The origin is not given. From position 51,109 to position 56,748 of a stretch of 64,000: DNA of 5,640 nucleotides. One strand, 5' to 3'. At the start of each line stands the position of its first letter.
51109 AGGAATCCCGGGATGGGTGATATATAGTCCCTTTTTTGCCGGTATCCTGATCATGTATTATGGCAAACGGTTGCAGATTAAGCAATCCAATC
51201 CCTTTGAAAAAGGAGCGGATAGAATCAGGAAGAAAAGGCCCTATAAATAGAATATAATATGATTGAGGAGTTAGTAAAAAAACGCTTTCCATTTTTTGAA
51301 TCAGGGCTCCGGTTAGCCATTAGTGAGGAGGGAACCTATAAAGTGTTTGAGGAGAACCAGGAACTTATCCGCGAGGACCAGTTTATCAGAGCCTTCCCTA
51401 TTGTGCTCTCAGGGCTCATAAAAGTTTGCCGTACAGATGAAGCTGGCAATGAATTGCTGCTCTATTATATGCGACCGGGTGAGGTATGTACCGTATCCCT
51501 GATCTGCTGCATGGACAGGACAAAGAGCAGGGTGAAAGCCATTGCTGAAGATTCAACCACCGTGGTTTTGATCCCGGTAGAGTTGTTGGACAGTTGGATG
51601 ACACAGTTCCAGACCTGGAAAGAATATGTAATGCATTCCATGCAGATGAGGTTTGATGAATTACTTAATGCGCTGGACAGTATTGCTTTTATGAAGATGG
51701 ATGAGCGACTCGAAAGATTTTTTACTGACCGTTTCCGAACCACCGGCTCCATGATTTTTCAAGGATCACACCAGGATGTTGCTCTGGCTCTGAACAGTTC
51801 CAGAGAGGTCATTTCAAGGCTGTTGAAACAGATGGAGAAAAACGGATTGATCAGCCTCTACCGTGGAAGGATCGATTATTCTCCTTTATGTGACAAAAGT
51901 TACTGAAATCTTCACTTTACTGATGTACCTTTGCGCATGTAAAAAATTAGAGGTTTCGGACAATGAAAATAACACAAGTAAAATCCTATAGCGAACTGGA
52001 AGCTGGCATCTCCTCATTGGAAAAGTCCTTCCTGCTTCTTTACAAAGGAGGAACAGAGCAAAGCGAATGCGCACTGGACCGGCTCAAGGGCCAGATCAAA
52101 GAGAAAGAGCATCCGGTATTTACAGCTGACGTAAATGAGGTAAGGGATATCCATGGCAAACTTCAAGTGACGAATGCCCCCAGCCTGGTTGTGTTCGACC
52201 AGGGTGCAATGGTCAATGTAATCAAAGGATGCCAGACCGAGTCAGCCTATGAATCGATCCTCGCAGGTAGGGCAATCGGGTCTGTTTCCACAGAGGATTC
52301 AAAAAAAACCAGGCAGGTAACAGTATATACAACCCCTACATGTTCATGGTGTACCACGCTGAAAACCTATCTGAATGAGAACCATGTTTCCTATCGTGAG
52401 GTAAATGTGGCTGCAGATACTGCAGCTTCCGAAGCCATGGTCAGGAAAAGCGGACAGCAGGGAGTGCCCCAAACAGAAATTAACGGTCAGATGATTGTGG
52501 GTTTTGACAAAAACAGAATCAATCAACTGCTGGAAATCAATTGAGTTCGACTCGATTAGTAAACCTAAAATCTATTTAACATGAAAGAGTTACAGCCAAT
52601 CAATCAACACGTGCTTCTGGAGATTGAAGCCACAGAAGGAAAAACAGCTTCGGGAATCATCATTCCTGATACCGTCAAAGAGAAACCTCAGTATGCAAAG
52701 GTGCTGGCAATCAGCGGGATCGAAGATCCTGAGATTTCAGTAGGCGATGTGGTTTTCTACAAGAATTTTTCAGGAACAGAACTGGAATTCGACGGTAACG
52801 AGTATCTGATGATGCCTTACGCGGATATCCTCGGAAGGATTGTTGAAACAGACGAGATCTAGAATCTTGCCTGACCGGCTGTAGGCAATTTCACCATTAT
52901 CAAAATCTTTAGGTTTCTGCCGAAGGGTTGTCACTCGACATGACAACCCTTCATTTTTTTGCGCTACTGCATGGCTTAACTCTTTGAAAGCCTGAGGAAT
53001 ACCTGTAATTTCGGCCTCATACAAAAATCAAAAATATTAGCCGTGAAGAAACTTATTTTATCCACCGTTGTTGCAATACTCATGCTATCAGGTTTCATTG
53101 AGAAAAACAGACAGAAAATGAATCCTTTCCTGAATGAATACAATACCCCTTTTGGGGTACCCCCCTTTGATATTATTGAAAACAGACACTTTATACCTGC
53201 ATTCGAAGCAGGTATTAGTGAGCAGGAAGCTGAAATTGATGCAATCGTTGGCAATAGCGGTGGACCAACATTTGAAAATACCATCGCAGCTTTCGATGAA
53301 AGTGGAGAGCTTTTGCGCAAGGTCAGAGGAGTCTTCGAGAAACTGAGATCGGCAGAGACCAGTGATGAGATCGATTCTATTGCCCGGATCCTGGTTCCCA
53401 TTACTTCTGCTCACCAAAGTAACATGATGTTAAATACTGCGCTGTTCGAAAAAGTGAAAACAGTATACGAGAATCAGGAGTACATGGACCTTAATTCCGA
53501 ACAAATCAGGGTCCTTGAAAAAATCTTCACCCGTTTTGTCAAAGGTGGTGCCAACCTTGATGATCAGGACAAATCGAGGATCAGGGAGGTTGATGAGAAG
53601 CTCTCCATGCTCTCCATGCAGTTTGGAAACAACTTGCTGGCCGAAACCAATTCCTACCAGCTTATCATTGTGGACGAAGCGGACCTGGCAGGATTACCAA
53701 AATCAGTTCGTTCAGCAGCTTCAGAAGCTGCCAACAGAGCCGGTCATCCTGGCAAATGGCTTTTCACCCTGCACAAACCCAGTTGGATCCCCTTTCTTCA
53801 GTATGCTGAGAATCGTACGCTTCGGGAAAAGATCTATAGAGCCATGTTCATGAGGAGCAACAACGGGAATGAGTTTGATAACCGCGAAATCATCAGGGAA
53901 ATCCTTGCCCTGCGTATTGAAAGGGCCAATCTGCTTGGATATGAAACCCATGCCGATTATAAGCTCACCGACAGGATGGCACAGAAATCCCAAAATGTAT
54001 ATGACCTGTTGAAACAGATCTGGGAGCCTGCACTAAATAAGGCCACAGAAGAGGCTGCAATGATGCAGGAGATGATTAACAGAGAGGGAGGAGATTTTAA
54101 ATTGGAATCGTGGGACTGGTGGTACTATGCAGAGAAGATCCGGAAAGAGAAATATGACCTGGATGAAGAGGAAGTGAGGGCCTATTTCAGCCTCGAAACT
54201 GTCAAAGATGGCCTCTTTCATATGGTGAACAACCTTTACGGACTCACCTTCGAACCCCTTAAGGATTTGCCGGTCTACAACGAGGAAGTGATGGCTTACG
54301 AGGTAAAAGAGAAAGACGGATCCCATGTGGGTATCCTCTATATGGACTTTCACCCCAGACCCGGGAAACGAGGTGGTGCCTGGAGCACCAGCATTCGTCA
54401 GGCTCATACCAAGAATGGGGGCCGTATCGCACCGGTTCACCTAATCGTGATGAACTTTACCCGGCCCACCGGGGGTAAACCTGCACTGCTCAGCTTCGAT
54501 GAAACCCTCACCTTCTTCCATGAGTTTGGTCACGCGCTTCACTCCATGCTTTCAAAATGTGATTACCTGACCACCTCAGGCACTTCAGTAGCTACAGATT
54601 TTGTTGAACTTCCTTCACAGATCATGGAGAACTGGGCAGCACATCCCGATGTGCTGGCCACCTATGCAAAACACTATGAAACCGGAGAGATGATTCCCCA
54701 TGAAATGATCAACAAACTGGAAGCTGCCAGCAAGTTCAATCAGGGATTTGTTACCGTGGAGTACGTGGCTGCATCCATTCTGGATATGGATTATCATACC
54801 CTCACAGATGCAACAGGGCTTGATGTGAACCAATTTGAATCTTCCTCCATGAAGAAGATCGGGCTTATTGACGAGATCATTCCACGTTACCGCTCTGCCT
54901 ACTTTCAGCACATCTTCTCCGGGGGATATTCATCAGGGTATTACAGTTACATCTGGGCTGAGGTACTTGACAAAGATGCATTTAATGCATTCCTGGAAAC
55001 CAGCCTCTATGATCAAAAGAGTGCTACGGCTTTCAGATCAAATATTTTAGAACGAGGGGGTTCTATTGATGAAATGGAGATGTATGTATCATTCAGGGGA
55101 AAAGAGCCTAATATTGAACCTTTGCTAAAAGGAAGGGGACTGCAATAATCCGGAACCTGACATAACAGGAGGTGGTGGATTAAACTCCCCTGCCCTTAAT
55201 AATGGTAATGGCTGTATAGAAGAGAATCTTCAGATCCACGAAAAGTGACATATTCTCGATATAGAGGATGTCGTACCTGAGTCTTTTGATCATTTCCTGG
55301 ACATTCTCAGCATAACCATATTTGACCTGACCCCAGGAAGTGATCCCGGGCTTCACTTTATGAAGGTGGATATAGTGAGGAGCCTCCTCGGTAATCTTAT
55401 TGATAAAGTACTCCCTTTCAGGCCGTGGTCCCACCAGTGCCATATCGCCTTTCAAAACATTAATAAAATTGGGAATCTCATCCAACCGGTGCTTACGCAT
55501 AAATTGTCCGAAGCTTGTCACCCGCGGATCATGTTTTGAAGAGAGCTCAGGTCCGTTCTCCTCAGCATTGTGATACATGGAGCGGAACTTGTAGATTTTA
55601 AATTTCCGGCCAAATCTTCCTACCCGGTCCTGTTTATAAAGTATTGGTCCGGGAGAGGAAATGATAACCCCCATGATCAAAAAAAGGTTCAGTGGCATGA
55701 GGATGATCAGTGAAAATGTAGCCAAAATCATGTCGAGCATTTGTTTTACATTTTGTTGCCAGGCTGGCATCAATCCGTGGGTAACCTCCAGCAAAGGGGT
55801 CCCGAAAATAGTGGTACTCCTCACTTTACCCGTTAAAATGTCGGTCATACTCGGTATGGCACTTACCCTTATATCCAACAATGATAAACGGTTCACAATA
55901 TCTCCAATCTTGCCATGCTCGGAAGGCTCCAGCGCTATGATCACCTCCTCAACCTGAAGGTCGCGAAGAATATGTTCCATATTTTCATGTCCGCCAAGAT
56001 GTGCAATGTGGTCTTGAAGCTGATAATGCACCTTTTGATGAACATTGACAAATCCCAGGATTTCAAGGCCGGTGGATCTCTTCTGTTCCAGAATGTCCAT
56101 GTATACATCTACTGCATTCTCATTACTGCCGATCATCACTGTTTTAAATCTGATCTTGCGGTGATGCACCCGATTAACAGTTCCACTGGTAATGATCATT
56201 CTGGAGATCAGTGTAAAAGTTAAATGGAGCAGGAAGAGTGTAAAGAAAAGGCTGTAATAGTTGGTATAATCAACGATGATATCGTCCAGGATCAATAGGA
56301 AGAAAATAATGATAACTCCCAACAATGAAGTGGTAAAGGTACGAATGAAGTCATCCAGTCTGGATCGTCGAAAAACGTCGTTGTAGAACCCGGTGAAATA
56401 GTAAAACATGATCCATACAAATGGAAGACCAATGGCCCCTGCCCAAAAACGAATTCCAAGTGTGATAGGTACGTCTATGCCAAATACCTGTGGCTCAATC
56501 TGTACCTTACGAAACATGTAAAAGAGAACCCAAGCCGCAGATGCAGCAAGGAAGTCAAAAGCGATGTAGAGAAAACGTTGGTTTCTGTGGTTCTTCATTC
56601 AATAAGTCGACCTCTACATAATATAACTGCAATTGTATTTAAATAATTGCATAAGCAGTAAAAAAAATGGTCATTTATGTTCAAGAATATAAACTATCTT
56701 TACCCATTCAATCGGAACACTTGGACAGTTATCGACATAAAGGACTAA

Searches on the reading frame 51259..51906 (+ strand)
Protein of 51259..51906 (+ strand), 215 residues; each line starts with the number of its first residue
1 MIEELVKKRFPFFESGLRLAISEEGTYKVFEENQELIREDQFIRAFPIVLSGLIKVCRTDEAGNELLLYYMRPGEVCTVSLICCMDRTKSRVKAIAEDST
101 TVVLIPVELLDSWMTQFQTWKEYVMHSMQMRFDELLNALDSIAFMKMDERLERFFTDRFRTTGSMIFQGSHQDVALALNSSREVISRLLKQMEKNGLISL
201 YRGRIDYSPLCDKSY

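Call 3: search_protein_families(library=pfam, proteins=[window:51259-51906:+], max_evalue=0.1)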
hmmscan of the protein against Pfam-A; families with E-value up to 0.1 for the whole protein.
window:51259-51906:+ (215 aa): 9 families
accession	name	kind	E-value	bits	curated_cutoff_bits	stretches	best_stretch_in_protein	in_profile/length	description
PF00027.35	cNMP_binding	-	3.9e-10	40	27.5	1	28-114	2-86/89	Cyclic nucleotide-binding domain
PF13545.12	HTH_Crp_2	-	1.6e-08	34.8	27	1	150-205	2-59/70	Crp-like helix-turn-helix domain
PF00325.26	Crp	-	1.9e-06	27.9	21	1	170-198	4-32/32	Bacterial regulatory proteins, crp family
PF00176.29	SNF2-rel_dom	-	0.0035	16.9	24.9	1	78-121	34-74/290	SNF2-related domain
PF02082.26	Rrf2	-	0.036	14.6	30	1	172-204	27-59/132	Iron-dependent Transcriptional regulator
PF01047.28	MarR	-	0.042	14.2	24.6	1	175-199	24-48/59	MarR family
PF13412.12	HTH_24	-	0.075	13.1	21.9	0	170-198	19-47/48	Winged helix-turn-helix DNA-binding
PF12802.13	MarR_2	-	0.089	13.4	27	0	173-200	25-52/61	MarR family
PF07900.17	DUF1670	-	0.098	12.4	25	0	170-205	107-143/220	Protein of unknown function (DUF1670)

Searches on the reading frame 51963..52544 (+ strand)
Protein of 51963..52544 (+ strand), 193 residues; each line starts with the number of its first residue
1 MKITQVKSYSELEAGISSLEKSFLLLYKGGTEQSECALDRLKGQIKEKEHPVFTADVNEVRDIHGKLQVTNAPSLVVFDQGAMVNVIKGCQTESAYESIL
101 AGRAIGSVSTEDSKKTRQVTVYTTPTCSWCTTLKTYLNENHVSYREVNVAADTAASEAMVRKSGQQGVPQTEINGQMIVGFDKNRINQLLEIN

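Call 70: search_protein_families(library=pfam, proteins=[window:51963-52544:+], max_evalue=0.00001)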
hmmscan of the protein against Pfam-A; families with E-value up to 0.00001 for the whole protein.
window:51963-52544:+ (193 aa): 1 family
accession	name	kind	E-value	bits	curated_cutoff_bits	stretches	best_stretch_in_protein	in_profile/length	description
PF00462.30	Glutaredoxin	-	3.5e-16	59.6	22.9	1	119-178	1-60/60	Glutaredoxin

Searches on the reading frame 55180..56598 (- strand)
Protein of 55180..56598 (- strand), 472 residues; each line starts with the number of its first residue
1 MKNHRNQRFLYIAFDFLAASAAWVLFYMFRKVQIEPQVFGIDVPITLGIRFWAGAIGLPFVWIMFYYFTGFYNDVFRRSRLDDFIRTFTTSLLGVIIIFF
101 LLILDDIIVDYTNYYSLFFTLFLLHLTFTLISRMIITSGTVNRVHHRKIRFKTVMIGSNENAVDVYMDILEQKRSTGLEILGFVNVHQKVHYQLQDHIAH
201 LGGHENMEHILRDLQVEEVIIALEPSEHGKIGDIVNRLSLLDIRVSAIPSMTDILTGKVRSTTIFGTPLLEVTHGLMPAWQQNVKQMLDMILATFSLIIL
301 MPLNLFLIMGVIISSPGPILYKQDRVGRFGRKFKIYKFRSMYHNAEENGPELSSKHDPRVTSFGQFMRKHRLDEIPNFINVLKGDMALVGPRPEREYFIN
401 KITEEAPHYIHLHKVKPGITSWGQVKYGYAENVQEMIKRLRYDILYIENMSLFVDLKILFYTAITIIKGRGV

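Call 70: search_protein_families(library=pfam, proteins=[window:55180-56598:-], max_evalue=0.00001)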
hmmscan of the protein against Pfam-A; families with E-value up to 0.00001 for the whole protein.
window:55180-56598:- (472 aa): 2 families
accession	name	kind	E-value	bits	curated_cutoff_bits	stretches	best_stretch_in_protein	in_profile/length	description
PF02397.22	Bac_transf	-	9e-63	211.5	27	1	285-467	1-178/179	Bacterial sugar transferase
PF13727.12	CoA_binding_3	-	3.8e-13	50.3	25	1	69-249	3-175/175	CoA-binding domain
